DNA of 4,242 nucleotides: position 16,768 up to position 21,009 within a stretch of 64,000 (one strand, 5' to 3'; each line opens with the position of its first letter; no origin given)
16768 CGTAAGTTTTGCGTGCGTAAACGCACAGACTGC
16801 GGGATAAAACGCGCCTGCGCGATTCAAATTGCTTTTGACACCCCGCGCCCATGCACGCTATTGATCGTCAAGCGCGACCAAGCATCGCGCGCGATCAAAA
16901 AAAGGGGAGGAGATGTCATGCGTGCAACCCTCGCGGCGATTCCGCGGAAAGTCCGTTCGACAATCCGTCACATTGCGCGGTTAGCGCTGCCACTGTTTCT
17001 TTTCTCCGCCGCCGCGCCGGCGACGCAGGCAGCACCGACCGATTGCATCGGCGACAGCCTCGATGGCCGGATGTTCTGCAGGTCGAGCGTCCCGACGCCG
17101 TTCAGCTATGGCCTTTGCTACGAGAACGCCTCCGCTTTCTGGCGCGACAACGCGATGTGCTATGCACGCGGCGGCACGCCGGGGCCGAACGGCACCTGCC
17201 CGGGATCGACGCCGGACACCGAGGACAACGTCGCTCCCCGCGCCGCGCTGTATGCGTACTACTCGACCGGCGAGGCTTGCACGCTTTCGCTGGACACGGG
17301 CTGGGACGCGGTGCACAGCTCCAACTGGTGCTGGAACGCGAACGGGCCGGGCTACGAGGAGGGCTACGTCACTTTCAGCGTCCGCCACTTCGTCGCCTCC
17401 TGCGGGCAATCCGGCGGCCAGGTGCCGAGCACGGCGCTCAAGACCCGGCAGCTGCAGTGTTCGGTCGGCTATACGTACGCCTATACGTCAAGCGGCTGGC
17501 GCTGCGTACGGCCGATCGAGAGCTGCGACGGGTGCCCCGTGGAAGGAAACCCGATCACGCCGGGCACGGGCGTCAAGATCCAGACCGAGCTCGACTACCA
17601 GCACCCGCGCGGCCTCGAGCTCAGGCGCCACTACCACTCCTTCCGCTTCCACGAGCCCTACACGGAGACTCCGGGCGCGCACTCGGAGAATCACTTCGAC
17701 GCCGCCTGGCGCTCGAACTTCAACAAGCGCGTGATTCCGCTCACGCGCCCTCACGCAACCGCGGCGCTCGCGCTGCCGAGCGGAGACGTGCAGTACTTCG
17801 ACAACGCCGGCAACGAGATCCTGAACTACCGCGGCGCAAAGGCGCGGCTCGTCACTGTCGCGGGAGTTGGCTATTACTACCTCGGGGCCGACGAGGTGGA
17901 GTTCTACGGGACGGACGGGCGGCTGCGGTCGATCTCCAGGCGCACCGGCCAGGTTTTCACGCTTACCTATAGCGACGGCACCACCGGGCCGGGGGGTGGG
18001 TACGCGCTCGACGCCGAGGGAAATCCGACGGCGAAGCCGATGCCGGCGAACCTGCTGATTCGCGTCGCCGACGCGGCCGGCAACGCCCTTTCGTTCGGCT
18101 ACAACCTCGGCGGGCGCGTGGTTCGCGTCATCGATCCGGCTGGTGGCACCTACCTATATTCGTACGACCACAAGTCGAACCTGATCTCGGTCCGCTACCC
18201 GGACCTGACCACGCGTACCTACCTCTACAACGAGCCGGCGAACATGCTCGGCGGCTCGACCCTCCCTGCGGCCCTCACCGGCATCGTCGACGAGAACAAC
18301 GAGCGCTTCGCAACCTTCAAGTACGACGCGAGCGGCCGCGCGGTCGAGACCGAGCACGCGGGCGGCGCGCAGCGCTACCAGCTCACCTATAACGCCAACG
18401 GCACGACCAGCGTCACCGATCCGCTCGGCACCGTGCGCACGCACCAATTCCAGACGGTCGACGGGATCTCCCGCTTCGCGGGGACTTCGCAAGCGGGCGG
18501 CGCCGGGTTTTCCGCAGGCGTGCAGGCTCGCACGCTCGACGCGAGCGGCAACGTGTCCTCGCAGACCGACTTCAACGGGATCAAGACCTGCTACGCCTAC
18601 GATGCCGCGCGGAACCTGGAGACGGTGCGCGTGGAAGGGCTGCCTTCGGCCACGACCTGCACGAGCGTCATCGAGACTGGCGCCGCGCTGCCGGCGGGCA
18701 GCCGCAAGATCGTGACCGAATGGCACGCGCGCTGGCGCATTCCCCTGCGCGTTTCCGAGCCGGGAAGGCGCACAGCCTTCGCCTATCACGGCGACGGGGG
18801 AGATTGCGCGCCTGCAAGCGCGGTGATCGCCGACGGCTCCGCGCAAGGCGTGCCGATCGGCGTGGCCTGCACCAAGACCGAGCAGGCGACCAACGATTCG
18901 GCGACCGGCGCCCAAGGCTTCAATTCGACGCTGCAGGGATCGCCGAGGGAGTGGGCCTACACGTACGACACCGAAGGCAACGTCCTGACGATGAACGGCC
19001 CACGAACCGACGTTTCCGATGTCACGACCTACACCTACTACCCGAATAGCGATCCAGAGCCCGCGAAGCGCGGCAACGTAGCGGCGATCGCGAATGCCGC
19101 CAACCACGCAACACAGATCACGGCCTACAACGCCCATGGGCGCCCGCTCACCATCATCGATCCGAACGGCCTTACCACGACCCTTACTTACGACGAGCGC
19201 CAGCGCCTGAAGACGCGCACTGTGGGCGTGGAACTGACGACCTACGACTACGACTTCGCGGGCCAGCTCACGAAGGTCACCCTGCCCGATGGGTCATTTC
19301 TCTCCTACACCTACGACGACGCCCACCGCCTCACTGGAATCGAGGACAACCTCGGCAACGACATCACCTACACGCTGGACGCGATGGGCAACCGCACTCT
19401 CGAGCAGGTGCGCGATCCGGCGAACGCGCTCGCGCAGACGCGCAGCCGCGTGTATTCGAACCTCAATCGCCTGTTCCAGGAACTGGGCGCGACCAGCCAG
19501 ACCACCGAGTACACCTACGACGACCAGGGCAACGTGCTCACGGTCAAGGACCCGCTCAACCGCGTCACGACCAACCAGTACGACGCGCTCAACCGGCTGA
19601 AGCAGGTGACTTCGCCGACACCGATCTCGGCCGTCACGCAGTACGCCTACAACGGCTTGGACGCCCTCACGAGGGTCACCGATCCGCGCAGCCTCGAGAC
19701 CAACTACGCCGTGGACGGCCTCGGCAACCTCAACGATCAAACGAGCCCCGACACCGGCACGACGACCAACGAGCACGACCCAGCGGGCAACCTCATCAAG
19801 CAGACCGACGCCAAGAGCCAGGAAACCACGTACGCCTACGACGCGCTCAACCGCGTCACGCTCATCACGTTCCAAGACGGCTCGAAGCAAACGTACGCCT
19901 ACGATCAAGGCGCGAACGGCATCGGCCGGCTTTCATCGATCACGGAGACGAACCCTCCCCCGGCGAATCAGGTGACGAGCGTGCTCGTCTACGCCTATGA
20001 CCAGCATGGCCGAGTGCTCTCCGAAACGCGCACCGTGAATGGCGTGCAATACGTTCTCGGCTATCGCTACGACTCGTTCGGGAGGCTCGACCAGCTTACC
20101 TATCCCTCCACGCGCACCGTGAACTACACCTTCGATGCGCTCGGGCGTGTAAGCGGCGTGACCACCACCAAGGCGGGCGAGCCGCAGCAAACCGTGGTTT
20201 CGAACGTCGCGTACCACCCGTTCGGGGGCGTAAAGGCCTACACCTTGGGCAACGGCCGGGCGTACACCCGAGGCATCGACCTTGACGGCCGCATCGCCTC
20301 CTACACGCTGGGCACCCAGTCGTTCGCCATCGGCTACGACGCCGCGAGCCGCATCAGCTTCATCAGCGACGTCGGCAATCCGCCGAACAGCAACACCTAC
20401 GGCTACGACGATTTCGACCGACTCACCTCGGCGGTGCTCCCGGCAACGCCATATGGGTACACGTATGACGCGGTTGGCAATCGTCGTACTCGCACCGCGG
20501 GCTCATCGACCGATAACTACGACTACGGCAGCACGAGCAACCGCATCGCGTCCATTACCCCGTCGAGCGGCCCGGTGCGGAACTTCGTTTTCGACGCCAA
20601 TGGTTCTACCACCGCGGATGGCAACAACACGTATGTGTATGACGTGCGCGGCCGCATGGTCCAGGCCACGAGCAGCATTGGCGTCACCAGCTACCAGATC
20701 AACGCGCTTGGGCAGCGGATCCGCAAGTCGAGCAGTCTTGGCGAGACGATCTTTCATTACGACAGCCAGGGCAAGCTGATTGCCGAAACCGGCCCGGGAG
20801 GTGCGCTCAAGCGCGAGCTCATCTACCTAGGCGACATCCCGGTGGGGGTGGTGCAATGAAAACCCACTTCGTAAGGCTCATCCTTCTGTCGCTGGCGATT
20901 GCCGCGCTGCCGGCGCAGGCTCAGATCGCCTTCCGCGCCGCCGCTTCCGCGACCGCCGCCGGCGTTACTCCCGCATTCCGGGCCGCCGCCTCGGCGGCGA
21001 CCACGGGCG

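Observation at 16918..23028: Split Rhs toxin locus: the YD-repeat shell gene stops exactly where the Rhs core should begin, and the core plus toxin lie at the end of a second secreted protein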

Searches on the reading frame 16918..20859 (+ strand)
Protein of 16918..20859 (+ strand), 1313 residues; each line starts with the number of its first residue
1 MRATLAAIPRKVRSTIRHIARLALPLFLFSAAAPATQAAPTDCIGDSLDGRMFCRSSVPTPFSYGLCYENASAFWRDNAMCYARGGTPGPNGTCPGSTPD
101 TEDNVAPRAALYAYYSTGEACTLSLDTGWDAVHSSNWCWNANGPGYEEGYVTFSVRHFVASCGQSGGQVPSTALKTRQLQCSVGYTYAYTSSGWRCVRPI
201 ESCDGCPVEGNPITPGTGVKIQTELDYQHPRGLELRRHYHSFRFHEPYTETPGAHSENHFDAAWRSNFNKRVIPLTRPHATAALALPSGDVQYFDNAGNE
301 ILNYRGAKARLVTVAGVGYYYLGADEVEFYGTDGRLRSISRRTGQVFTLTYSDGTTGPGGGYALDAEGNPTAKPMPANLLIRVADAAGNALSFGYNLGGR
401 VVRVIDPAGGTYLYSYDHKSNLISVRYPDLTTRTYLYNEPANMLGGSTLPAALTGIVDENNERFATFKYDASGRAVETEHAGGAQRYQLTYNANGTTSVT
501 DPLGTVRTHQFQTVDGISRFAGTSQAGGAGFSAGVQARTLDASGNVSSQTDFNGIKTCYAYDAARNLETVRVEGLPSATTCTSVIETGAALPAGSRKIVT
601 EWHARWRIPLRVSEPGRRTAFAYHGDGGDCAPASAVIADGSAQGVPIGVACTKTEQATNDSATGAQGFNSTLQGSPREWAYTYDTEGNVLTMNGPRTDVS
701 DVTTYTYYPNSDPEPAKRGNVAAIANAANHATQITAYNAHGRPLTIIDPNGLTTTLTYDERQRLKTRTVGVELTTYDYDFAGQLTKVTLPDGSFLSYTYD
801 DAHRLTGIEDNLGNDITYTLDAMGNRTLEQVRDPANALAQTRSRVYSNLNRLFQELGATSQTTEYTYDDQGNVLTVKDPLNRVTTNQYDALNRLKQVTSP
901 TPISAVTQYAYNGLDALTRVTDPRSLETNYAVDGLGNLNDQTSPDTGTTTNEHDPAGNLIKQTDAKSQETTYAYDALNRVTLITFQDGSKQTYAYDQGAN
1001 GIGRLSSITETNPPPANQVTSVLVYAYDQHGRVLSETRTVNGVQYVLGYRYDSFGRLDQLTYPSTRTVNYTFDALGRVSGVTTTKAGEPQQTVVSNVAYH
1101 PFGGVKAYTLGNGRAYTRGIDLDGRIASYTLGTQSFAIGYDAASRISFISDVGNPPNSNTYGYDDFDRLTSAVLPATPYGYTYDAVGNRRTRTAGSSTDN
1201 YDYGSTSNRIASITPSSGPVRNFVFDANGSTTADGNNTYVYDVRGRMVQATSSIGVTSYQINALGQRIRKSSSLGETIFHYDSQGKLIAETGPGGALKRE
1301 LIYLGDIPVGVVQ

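Call 5: search_protein_families(library=pfam, proteins=[window:16918-20856:+], max_evalue=0.01)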
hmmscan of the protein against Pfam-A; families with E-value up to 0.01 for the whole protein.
window:16918-20856:+ (1313 aa): 2 families
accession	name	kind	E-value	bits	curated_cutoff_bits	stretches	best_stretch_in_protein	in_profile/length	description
PF05593.20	RHS_repeat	-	1.3e-68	226.7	22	11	953-984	1-32/38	RHS Repeat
PF20148.4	DUF6531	-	0.00023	21.8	24.1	1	210-277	1-58/74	Domain of unknown function (DUF6531)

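Call 6: search_protein_families(library=ncbifam, proteins=[window:16918-20856:+], max_evalue=0.01)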
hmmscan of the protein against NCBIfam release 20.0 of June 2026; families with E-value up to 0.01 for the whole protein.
window:16918-20856:+ (1313 aa): 2 families
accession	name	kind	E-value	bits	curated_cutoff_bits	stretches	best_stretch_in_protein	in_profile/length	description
TIGR01643.1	YD_repeat_2x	repeat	5.9e-52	172.2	15.8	5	778-814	1-37/42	YD repeat-containing protein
NF041261.1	RHS_core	equivalog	2.2e-25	88.7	2000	3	775-1084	473-764/1261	RHS element core protein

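Call 32: list_cluster_members(proteins=[P0001, window:16918-20856:+, window:20856-21539:+, window:23038-23358:+])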
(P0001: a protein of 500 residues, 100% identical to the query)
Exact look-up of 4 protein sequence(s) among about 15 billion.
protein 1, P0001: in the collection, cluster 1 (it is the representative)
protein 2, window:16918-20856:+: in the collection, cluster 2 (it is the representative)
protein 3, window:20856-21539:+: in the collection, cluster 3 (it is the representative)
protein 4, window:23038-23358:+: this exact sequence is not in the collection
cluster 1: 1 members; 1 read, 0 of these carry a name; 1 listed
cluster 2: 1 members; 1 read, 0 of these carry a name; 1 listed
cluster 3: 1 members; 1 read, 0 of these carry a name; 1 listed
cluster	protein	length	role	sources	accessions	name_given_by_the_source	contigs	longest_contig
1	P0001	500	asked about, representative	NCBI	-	-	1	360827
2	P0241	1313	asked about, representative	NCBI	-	-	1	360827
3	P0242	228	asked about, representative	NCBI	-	-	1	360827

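Call 33: find_encoding_contigs(protein=window:16918-20859:+, flank=10000, max_places=2)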
Protein window:16918-20859:+ (1313 aa): no gene with exactly this product is on record in the collection.

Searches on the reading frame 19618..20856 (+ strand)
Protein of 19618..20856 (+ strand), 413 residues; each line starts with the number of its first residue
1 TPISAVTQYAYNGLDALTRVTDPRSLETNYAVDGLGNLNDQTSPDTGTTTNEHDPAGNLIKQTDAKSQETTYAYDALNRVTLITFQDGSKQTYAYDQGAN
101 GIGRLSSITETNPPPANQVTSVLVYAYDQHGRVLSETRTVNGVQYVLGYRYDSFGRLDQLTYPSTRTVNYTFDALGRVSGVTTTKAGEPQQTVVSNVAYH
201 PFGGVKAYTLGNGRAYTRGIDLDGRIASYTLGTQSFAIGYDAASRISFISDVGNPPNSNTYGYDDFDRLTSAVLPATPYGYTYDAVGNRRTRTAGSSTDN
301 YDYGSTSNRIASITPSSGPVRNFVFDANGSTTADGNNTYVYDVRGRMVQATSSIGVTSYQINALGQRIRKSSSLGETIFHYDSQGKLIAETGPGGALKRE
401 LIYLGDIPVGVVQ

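Call 27: find_homologous_proteins(query=window:19618-20856:+, max_evalue=1e-10)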
Query window:19618-20856:+ (413 aa): 1286 proteins with E <= 1e-10 among 8000 candidates; the best 120 are listed.
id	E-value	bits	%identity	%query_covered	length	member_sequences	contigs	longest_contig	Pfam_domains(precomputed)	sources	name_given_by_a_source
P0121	9.8e-217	738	82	100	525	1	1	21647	PF05593.20,PF25023.2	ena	-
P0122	3.2e-204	697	77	100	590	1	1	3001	PF05593.20,PF25023.2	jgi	jgi:YD repeat-containing protein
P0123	6.3e-192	656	74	100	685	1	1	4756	PF05593.20,PF25023.2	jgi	jgi:YD repeat-containing protein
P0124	6.7e-190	650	74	100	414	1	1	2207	PF05593.20,PF25023.2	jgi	-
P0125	4.9e-189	647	72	100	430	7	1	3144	PF05593.20,PF25023.2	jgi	jgi:YD repeat-containing protein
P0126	1.2e-187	642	71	100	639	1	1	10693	PF05593.20,PF25023.2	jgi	-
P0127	5.1e-186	637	78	92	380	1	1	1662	PF05593.20,PF25023.2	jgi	jgi:YD repeat-containing protein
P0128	8.0e-185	633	72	100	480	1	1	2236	PF05593.20,PF25023.2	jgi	jgi:YD repeat-containing protein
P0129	5.6e-184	630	71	99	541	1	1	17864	PF05593.20,PF25023.2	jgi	jgi:YD repeat-containing protein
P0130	1.5e-182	625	70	99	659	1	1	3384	PF05593.20,PF25023.2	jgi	jgi:YD repeat-containing protein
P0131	6.2e-181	620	70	100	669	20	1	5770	PF05593.20,PF25023.2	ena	-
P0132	6.1e-179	613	68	100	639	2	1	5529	PF05593.20,PF25023.2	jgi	jgi:YD repeat-containing protein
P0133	1.0e-177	609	72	97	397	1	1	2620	PF05593.20,PF25023.2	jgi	jgi:YD repeat-containing protein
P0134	3.8e-177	608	69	100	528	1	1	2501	PF05593.20,PF25023.2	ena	-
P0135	2.1e-175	602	67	100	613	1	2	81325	PF05593.20,PF25023.2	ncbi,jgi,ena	-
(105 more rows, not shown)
